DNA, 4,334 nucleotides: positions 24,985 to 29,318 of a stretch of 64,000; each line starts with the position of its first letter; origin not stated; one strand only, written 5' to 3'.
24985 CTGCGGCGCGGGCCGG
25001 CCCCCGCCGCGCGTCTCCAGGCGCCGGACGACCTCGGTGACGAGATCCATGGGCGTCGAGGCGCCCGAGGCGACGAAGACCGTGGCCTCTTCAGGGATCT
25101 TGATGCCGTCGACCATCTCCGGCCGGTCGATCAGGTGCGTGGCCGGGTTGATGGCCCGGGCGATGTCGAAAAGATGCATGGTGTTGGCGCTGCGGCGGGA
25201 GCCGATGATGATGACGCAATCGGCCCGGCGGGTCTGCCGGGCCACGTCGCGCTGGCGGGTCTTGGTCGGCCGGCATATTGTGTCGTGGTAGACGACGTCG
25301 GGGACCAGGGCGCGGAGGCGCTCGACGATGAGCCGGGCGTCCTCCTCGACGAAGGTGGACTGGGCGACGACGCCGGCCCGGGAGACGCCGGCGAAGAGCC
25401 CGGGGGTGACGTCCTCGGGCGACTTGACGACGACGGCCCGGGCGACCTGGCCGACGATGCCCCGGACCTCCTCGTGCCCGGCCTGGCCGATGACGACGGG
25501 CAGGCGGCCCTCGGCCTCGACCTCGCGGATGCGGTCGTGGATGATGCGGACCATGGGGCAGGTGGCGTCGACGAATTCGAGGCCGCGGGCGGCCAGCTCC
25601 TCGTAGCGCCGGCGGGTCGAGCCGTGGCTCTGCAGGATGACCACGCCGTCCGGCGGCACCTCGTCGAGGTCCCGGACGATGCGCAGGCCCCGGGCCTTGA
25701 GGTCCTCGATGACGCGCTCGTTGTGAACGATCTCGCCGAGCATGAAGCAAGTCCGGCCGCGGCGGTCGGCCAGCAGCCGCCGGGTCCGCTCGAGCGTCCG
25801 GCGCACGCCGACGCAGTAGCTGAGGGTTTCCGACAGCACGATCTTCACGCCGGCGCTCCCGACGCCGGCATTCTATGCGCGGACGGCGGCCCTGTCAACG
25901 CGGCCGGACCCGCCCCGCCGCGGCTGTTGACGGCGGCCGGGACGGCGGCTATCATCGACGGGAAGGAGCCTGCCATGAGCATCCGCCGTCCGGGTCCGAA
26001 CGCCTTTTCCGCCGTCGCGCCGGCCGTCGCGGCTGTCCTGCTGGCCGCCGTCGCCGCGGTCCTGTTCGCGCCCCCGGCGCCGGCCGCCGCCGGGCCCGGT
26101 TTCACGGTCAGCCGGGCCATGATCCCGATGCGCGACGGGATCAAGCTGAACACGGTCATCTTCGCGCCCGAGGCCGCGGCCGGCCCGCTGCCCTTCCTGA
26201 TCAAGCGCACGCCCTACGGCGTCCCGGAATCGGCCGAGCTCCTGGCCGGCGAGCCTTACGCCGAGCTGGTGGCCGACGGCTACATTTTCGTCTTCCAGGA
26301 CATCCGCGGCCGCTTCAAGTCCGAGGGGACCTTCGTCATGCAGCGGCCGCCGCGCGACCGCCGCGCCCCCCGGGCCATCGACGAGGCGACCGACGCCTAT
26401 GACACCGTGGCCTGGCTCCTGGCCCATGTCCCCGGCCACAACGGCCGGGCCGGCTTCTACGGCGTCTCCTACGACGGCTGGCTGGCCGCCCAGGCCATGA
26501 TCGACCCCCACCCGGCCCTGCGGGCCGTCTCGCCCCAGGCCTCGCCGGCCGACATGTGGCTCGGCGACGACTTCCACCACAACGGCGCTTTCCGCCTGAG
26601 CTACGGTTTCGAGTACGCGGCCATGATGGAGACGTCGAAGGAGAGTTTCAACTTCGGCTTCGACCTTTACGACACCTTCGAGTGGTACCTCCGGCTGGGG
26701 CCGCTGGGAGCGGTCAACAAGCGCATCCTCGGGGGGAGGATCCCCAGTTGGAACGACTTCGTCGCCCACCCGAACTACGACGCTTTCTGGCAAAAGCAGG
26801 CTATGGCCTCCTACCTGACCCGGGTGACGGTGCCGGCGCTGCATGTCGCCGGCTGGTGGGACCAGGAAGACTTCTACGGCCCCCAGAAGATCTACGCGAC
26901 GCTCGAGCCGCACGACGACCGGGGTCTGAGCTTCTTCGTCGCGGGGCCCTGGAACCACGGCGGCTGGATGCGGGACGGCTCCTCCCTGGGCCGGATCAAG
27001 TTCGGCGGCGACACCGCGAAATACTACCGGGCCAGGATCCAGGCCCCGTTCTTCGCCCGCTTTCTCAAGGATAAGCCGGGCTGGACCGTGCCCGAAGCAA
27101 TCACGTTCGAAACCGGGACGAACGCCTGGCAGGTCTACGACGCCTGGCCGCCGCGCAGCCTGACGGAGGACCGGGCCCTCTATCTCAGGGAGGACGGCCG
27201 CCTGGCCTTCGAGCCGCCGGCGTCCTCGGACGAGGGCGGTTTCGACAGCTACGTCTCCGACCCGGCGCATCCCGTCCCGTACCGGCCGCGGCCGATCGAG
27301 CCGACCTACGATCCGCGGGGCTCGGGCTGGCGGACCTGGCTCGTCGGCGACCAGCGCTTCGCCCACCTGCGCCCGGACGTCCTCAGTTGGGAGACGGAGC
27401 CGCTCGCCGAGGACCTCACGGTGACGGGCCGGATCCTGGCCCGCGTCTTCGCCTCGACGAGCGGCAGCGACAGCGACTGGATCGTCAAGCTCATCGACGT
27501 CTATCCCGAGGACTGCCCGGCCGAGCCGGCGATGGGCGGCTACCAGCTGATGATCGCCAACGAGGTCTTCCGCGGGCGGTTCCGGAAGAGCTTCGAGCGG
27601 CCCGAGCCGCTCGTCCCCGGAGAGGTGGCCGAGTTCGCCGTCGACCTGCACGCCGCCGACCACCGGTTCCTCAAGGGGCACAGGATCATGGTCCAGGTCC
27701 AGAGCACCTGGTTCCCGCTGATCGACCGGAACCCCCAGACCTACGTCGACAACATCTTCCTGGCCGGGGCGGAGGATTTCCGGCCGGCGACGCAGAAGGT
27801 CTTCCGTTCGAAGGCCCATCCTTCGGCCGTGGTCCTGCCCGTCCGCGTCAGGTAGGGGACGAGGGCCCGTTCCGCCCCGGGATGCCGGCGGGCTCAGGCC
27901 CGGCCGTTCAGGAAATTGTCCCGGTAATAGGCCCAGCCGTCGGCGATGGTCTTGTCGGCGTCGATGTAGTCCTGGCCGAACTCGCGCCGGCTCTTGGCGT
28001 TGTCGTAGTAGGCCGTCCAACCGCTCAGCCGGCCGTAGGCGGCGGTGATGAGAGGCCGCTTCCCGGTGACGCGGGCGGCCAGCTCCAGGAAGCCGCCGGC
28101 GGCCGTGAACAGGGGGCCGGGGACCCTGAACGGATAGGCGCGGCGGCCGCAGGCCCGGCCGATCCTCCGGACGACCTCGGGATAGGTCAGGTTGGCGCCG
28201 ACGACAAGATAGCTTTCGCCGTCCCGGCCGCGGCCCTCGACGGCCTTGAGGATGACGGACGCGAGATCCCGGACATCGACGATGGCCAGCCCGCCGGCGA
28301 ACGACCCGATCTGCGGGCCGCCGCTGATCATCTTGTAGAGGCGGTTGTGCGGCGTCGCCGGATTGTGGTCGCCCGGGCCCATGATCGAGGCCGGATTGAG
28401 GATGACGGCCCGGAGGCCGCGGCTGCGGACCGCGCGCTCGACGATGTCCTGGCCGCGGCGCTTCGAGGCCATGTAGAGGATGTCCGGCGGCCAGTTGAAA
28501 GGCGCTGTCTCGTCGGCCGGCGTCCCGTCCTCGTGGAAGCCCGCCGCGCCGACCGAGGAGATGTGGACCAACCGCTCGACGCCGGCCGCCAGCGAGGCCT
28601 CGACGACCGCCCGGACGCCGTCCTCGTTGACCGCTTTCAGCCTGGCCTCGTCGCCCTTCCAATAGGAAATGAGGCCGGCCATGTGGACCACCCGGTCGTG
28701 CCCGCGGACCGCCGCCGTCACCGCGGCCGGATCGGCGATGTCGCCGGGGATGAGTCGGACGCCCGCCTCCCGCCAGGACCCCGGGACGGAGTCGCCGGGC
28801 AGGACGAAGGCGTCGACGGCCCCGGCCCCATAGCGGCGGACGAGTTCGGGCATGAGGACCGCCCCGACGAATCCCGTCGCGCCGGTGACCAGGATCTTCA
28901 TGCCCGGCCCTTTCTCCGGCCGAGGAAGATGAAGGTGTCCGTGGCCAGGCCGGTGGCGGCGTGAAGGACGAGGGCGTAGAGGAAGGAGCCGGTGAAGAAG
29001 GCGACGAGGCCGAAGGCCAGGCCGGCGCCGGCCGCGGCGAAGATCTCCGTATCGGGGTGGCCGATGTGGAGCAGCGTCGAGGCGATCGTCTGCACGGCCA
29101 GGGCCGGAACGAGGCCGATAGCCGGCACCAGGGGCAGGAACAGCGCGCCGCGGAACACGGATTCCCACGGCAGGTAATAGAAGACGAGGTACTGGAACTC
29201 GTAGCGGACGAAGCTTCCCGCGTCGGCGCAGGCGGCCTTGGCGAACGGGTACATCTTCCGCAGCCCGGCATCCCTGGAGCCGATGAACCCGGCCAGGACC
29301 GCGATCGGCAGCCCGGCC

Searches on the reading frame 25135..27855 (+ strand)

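Call 72: search_protein_families(library=pfam, proteins=[window:25135-27855:+], max_evalue=0.00001)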
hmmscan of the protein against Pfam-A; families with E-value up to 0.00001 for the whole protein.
window:25135-27855:+ (906 aa): 2 families
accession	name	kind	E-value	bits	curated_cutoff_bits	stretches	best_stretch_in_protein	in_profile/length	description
PF02129.25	Peptidase_S15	-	2.6e-51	175.3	23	1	334-609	1-261/262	X-Pro dipeptidyl-peptidase (S15 family)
PF08530.16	PepX_C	-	6.6e-31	108.3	22.5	1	654-899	8-216/217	X-Pro dipeptidyl-peptidase C-terminal non-catalytic domain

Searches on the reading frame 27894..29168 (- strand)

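Call 72: search_protein_families(library=pfam, proteins=[window:27894-29168:-], max_evalue=0.00001)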
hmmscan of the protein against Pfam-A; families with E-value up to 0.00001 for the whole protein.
window:27894-29168:- (424 aa): 7 families
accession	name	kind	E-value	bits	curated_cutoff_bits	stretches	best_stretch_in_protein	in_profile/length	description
PF01370.27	Epimerase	-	6e-28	98.3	20.9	1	92-321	1-238/240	NAD dependent epimerase/dehydratase family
PF01073.25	3Beta_HSD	-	4.3e-21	75.6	22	1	93-305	1-224/280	3-beta hydroxysteroid dehydrogenase/isomerase family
PF13460.12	NAD_binding_10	-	8.7e-17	62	27.2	1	96-264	1-148/184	NAD(P)H-binding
PF07993.18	NAD_binding_4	-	1.4e-10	41.2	20.1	0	154-270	86-213/258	Male sterility protein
PF05368.20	NmrA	-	9.9e-08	32.4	27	0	91-207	4-108/298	NmrA-like family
PF16363.11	GDP_Man_Dehyd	-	2.2e-07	31.1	27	1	93-265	1-186/332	GDP-mannose 4,6 dehydratase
PF04321.23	RmlD_sub_bind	-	3.2e-07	30.1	27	1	90-267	1-156/287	RmlD substrate binding domain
